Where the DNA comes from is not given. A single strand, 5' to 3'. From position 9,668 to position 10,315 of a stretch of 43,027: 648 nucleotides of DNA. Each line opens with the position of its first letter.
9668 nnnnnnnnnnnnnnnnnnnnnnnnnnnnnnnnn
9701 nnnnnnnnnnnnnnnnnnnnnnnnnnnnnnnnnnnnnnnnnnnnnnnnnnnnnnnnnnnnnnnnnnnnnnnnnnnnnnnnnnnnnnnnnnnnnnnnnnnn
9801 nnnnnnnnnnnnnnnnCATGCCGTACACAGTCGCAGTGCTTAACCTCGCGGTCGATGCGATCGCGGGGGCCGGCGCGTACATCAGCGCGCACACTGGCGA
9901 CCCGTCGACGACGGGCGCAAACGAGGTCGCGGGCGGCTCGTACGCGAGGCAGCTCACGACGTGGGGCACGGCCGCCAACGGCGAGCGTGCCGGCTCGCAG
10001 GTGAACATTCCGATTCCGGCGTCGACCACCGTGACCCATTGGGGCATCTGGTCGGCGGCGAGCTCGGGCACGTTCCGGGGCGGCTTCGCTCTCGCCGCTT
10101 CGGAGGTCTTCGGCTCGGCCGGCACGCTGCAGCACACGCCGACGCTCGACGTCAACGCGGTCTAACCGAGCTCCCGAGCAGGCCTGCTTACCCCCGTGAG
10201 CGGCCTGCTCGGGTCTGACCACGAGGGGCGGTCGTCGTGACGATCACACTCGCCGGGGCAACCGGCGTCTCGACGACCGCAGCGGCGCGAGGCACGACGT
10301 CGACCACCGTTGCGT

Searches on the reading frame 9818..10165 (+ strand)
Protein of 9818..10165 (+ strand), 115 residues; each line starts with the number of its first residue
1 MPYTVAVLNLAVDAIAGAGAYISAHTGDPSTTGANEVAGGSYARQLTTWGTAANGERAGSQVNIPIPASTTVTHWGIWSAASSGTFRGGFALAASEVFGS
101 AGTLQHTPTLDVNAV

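Call 6: search_protein_families(library=phrogs, proteins=[window:9818-10165:+], max_evalue=0.01)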
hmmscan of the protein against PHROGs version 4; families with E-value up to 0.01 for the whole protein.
window:9818-10165:+ (115 aa): 1 family
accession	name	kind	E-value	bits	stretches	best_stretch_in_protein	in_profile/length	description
phrog_240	-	head and packaging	6.4e-31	108.8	1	1-105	61-178/200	head protein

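Call 19: search_protein_families(library=pfam, proteins=[window:9818-10165:+], max_evalue=0.01)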
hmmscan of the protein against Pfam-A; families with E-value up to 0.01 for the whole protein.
window:9818-10165:+ (115 aa): 1 family
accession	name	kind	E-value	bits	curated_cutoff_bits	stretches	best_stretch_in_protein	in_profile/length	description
PF23140.1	Gp80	-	9.2e-14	52.3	27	1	17-104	23-118/128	Podophage GP4 fiber I protein gp80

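Call 21: search_solved_structures(query=window:9818-10162:+, max_evalue=1)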
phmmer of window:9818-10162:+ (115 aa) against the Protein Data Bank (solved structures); distinct sequences matched with E-value up to 1: 11.
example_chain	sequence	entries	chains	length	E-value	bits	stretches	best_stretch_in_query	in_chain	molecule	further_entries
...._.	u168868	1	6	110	0.0075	20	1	54-101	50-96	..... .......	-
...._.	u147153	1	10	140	0.011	19.5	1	17-86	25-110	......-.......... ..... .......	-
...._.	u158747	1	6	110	0.011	19.4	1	54-103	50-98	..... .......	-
1a1v_A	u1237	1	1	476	0.33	14.7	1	3-64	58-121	PROTEIN (NS3 PROTEIN)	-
4wxr_A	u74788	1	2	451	0.37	14.6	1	3-63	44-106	NS3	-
1hei_A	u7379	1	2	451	0.37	14.5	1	3-63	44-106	HCV HELICASE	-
4ojq_A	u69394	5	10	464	0.42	14.4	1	3-64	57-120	Serine protease NS3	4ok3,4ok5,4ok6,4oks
2f55_A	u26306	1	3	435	0.61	13.8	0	3-64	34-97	polyprotein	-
3kql_A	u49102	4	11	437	0.9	13.3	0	3-65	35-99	Serine protease/NTPase/helicase NS3 | Serine protease NS3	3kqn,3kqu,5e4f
3kqh_A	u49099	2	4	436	0.91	13.3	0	3-65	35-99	Serine protease/NTPase/helicase NS3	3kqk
2zjo_A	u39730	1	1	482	0.93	13.3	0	3-61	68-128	Genome polyprotein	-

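Call 69: search_dna_similar(query=window:9818-10162:+, collection=phages, mode=protein, max_evalue=0.001, max_rows=40, rows=spread)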
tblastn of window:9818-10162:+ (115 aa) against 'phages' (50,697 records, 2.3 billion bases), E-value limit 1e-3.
Records with a match: 757; places in all: 758; records where one place covers at least 80% of the query: 677.
Best place of each record, by identity: <60% 757.
By first word of the organism name: Mycobacterium 585; Gordonia 156; Microbacterium 6; Ochrobactrum 2; Mycolicibacterium 1; Nocardia 1; Bacteriophage 1; Vibrio 1; Methylophilales 1; Pseudomonas 1; and 2 more.
By host as written in the record: Mycobacterium smegmatis mc2 155 398; Gordonia terrae 3612 124; Mycobacterium smegmatis mc#155 94; Mycobacterium smegmatis mc2155 30; - 12; Gordonia terrae CAG3 11; Mycobacterium smegmatius mc2 155 10; Gordonia rubripertincta NRRL B-16540 6; and 41 more.
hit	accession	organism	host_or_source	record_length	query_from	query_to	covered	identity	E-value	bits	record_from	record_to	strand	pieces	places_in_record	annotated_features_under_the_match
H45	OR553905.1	Microbacterium phage Magritte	Microbacterium foliorum NRRL B-24224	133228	1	95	83%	58.2%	3e-19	87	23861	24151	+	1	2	26: hypothetical protein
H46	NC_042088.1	Gordonia phage Gustav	Gordonia terrae 3612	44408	4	104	88%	50.5%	2e-18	84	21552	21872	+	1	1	head protein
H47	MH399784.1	Mycobacterium phage NormanBulbieJr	Mycobacterium smegmatis mc2 155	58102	6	110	91%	47.7%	1e-16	80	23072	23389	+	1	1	21: minor tail protein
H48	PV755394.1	Mycobacterium phage Violac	Mycobacterium smegmatis mc#155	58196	6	110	91%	47.7%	2e-16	79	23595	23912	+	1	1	22: minor tail protein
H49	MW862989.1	Mycobacterium phage Sassafras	Mycobacterium smegmatis mc#155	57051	6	110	91%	47.7%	2e-16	79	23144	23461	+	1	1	21: minor tail protein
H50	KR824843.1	Mycobacterium phage Ovechkin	Mycobacterium smegmatis mc2 155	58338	6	110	91%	47.7%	9e-16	77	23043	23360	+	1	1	hypothetical protein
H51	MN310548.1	Mycobacterium phage Juice456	Mycobacterium smegmatis mc#155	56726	6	110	91%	47.7%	2e-15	76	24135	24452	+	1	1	23: hypothetical protein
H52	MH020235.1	Mycobacterium phage Batiatus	Mycobacterium smegmatis mc2 155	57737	6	110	91%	47.7%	2e-15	76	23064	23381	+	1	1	21: hypothetical protein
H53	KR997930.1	Mycobacterium phage Florinda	Mycobacterium smegmatis mc2155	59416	6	110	91%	46.7%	4e-16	78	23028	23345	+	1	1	hypothetical protein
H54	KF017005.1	Mycobacterium phage Daenerys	Mycobacterium smegmatis mc2 155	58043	6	110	91%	46.7%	7e-16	77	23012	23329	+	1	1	21: hypothetical protein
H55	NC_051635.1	Mycobacterium phage Blexus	Mycobacterium smegmatis mc#155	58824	6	110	91%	46.7%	2e-15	76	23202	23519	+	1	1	21: head protein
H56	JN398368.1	Mycobacterium phage GUmbie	Mycobacterium smegmatis mc2 155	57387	6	110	91%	46.7%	2e-15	76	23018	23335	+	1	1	21: hypothetical protein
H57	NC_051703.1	Mycobacterium phage QuickMath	Mycobacterium smegmatius mc2 155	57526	6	110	91%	46.7%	2e-15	76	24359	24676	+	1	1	22: hypothetical protein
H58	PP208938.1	Mycobacterium phage Maravista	Mycobacterium smegmatis mc#155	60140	6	110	91%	46.7%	2e-15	76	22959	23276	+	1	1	21: hypothetical protein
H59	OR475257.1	Mycobacterium phage Rialto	Mycobacterium smegmatis mc#155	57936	6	110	91%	46.7%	2e-15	76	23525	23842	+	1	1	23: hypothetical protein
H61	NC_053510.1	Mycobacterium phage Bromden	Mycobacterium smegmatis mc2 155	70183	1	112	97%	43.8%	4e-18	84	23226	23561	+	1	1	24: head protein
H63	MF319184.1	Mycobacterium phage GenevaB15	Mycobacterium smegmatis mc2 155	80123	11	110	87%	45.6%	1e-6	51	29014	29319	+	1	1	minor tail protein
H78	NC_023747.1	Mycobacterium phage BarrelRoll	Mycobacterium smegmatis mc2 155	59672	14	109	83%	34.3%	5e-8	55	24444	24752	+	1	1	29: head protein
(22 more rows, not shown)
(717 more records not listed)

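Call 70: search_solved_structures(query=window:9818-10162:+, max_evalue=0.05, show_alignments=3)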
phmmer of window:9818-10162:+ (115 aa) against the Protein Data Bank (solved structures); distinct sequences matched with E-value up to 0.05: 3.
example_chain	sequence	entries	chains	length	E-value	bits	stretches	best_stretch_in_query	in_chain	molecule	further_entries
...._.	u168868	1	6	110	0.0075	20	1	54-101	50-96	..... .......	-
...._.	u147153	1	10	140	0.011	19.5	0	17-86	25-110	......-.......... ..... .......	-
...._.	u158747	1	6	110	0.011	19.4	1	54-103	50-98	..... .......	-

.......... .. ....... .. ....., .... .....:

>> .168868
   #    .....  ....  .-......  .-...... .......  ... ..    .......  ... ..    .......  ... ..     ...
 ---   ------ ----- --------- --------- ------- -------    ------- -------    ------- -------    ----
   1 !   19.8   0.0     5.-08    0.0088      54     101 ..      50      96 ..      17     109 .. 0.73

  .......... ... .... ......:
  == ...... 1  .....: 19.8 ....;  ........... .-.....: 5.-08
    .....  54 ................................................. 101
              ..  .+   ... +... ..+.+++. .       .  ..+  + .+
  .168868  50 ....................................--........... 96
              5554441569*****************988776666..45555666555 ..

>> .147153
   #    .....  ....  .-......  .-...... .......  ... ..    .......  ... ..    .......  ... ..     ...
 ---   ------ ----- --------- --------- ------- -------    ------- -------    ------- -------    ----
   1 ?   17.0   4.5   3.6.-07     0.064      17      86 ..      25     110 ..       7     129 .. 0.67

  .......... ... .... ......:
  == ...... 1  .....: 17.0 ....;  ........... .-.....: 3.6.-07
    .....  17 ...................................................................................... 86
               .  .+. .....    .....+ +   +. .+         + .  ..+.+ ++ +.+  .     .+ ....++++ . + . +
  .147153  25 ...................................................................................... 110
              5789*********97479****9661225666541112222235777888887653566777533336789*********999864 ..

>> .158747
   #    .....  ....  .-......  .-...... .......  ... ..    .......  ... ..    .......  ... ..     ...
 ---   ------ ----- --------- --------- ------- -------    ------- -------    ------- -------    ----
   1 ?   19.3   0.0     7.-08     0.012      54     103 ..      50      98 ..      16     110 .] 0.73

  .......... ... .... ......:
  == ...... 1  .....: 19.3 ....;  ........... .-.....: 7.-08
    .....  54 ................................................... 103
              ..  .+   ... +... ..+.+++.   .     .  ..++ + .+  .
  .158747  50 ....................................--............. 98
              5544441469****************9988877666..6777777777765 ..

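Call 71: get_annotated_region(hit=H47, flank=6000)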
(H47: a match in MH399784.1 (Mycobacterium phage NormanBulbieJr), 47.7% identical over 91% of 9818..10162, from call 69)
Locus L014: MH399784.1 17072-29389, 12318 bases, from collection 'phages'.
description: Mycobacterium phage NormanBulbieJr, complete genome.
organism: Mycobacterium phage NormanBulbieJr (NCBI taxid 2250383)
taxonomy: Viruses; Duplodnaviria; Heunggongvirae; Uroviricota; Caudoviricetes; Gracegardnervirinae; Cheoctovirus
host: Mycobacterium smegmatis mc2 155; source: soil; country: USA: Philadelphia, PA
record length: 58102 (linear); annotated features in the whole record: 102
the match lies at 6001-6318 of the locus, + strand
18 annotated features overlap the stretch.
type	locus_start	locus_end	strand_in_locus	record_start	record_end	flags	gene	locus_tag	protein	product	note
CDS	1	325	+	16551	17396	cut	17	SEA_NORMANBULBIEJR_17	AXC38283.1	minor tail protein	-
CDS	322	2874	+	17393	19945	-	18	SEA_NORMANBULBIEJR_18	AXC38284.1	minor tail protein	-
CDS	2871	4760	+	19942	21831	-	19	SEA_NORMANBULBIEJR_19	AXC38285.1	minor tail protein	minor tail protein, D-ala-D-ala carboxypeptidase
CDS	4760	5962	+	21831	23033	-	20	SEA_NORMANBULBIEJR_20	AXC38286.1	minor tail protein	-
CDS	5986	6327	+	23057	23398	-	21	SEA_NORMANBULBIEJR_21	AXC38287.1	minor tail protein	-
CDS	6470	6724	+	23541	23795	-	22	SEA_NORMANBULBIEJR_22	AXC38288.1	hypothetical protein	-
CDS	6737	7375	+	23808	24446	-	23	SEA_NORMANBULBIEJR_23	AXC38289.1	minor tail protein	-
CDS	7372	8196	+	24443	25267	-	24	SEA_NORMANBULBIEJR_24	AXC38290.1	minor tail protein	-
CDS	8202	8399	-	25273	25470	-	25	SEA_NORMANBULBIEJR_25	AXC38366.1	hypothetical protein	-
CDS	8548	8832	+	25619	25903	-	26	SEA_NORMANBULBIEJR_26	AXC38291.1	hypothetical protein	-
CDS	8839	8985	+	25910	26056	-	27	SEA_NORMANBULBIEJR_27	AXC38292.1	hypothetical protein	-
CDS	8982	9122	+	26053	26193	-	28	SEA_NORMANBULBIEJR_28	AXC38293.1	hypothetical protein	-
CDS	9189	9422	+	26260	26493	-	29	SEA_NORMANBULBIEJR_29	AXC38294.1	hypothetical protein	-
CDS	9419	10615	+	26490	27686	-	30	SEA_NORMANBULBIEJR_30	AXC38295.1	lysin A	-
CDS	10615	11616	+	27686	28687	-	31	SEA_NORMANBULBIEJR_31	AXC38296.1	lysin B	-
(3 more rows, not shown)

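Call 72: get_annotated_region(hit=H46, flank=6000)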
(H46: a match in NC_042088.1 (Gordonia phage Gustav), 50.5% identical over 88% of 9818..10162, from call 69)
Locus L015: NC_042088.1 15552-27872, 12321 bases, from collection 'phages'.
description: Gordonia phage Gustav, complete genome.
organism: Gordonia phage Gustav (NCBI taxid 2047872)
taxonomy: Viruses; Duplodnaviria; Heunggongvirae; Uroviricota; Caudoviricetes; Gustavvirus; Gustavvirus gustav
host: Gordonia terrae 3612; source: soil; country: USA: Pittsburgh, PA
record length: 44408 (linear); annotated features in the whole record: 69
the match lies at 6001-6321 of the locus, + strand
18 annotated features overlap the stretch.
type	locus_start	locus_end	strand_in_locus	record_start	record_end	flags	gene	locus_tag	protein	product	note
CDS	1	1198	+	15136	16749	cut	-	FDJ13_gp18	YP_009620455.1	minor tail protein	-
CDS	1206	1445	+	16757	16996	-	-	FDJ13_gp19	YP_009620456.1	hypothetical protein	-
CDS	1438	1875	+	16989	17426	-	-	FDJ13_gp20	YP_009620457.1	minor tail protein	-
CDS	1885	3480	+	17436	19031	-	-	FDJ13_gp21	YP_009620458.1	endolysin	-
CDS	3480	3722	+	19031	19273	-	-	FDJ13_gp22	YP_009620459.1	holin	-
CDS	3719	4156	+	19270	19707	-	-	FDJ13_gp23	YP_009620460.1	hypothetical protein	-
CDS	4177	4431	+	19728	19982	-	-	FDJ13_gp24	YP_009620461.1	hypothetical protein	-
CDS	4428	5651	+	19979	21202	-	-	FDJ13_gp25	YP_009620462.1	minor tail protein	-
CDS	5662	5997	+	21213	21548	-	-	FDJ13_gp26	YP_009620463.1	hypothetical protein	-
CDS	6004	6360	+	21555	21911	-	-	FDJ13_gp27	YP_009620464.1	head protein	-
CDS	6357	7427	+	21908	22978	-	-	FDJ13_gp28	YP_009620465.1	hypothetical protein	-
CDS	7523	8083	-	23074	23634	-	-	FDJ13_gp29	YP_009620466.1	hypothetical protein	-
CDS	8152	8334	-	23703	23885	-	-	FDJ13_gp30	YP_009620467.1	hypothetical protein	-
CDS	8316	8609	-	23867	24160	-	-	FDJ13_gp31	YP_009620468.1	hypothetical protein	-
CDS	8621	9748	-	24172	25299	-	-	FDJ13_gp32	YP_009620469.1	exonuclease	-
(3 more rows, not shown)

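Call 89: get_annotated_region(hit=H45, flank=5000)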
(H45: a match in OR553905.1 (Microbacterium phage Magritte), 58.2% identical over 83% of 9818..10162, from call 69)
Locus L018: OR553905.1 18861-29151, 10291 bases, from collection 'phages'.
description: Microbacterium phage Magritte, complete genome.
organism: Microbacterium phage Magritte (NCBI taxid 3077798)
taxonomy: Viruses; Duplodnaviria; Heunggongvirae; Uroviricota; Caudoviricetes
host: Microbacterium foliorum NRRL B-24224; source: sewage pipe; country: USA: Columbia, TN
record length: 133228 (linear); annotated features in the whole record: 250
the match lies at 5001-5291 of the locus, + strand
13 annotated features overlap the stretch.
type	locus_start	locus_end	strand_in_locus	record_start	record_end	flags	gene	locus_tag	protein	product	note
CDS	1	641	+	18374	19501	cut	19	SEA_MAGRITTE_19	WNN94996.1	scaffolding protein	-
CDS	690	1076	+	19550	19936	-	20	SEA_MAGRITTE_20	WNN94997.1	hypothetical protein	-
CDS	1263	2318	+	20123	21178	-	21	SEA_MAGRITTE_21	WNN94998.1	major capsid protein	-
CDS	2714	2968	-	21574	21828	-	22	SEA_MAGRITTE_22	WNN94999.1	hypothetical protein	-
CDS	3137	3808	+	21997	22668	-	23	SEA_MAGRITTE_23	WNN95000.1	hypothetical protein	-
CDS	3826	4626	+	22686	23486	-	24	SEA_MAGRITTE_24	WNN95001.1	hypothetical protein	-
CDS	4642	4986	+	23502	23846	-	25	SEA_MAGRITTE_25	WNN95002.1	hypothetical protein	-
CDS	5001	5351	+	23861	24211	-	26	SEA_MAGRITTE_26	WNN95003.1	hypothetical protein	-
CDS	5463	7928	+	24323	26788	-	27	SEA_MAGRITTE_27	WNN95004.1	hypothetical protein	-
CDS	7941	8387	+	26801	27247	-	28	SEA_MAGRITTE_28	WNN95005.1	hypothetical protein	-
CDS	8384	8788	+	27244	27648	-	29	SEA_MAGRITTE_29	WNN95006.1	minor capsid protein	-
CDS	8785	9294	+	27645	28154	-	30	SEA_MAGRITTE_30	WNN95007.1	tail terminator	-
CDS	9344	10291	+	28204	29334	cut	31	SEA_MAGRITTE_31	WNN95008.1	glycosyltransferase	-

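Call 90: get_annotated_region(hit=H61, flank=5000)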
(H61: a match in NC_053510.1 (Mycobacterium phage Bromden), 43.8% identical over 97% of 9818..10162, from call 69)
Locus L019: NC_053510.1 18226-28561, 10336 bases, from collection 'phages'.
description: Mycobacterium phage Bromden, complete genome.
organism: Mycobacterium phage Bromden (NCBI taxid 2283252)
taxonomy: Viruses; Duplodnaviria; Heunggongvirae; Uroviricota; Caudoviricetes; Vilmaviridae; Lclasvirinae; Bromdenvirus; Bromdenvirus bromden
host: Mycobacterium smegmatis mc2 155; source: -; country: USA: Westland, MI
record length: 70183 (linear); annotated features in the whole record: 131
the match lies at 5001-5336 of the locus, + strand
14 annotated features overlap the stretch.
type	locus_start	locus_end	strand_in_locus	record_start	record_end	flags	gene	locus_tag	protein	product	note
CDS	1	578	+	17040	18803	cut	19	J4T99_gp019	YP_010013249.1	minor tail protein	-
CDS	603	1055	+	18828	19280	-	20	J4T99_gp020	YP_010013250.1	minor tail protein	-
CDS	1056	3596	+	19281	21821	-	21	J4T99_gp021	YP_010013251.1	minor tail protein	-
CDS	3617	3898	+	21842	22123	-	22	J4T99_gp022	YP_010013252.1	hypothetical protein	-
CDS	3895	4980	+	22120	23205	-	23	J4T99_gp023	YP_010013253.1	minor tail protein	-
CDS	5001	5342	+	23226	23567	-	24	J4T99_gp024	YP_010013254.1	head protein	-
CDS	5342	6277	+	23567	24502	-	25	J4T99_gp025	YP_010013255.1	minor tail protein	-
CDS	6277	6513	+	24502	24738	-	26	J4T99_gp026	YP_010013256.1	hypothetical protein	-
CDS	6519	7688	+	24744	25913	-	27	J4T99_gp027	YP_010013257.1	endolysin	-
CDS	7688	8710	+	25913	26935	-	28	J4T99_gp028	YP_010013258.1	lysin B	-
CDS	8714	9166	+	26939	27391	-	29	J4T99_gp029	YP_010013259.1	holin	-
CDS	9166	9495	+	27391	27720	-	30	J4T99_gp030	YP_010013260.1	membrane protein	-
CDS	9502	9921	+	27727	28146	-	31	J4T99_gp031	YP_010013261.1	hypothetical protein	-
CDS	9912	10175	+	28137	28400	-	32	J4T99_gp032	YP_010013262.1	NrdH-like glutaredoxin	NrdH glutaredoxin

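Call 91: get_annotated_region(hit=H78, flank=5000)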
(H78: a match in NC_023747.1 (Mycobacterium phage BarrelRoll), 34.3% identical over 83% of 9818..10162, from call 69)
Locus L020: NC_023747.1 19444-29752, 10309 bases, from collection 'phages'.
description: Mycobacterium phage BarrelRoll, complete genome.
organism: Mycobacterium phage BarrelRoll (NCBI taxid 1084722)
taxonomy: Viruses; Duplodnaviria; Heunggongvirae; Uroviricota; Caudoviricetes; Weiservirinae; Anayavirus; Anayavirus JAWS
host: Mycobacterium smegmatis mc2 155; source: soil; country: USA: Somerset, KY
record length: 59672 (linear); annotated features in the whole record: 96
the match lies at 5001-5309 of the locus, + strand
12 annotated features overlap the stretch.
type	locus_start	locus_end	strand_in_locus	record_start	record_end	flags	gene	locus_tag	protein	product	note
CDS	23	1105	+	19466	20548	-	25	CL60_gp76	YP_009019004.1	minor tail protein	gp25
CDS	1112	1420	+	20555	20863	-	26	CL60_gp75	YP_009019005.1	minor tail protein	gp26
CDS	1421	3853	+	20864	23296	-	27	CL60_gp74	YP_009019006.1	minor tail protein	gp27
CDS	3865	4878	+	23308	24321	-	28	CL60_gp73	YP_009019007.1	minor tail protein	gp28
CDS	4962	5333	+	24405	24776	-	29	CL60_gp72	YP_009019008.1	head protein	gp29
CDS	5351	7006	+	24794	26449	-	30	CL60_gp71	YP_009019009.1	endolysin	gp30; LysA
CDS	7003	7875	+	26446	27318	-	31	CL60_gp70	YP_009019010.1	DNA helicase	gp31; LysB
CDS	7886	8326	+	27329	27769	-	32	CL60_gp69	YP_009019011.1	holin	gp32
CDS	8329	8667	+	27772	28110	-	33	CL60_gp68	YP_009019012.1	hypothetical protein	gp33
CDS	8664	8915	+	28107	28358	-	34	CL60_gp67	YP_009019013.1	hypothetical protein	gp34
CDS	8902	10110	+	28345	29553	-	35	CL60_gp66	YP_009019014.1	hypothetical protein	gp35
CDS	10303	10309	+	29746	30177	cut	36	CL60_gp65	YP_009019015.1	HTH DNA binding protein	gp36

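Call 92: get_annotated_region(hit=H63, flank=5000)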
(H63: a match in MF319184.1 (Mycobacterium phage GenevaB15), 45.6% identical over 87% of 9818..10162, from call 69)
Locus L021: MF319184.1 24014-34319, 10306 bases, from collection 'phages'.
description: Mycobacterium phage GenevaB15, complete genome.
organism: Mycobacterium phage GenevaB15 (NCBI taxid 2024010)
taxonomy: Viruses; Duplodnaviria; Heunggongvirae; Uroviricota; Caudoviricetes; Vilmaviridae; Mclasvirinae; Reyvirus
host: Mycobacterium smegmatis mc2 155; source: soil; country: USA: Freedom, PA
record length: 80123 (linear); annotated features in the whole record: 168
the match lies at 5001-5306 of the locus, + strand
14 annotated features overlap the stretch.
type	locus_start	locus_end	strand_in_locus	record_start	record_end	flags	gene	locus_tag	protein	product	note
CDS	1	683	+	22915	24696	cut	-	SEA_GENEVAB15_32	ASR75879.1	minor tail protein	-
CDS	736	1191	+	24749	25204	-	-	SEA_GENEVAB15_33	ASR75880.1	minor tail protein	-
CDS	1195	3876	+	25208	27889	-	-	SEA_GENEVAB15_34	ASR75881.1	minor tail protein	-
CDS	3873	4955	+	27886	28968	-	-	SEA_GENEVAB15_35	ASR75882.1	minor tail protein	-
CDS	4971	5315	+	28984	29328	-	-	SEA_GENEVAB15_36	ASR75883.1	minor tail protein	-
CDS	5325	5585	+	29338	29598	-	-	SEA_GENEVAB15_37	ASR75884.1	hypothetical protein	minor tail protein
CDS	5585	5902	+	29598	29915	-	-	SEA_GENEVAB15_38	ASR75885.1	hypothetical protein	-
CDS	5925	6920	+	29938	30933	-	-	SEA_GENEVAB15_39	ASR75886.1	minor tail protein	-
CDS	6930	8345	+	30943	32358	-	-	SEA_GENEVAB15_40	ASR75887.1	lysin A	-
CDS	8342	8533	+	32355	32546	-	-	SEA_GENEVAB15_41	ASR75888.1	hypothetical protein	-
CDS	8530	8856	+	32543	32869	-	-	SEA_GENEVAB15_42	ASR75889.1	holin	-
CDS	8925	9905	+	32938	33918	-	-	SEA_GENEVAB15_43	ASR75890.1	lysin B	-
CDS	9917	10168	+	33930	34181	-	-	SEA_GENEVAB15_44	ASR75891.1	NrdH-like glutaredoxin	NrdH glutaredoxin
CDS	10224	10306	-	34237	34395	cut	-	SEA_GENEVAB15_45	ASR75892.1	hypothetical protein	-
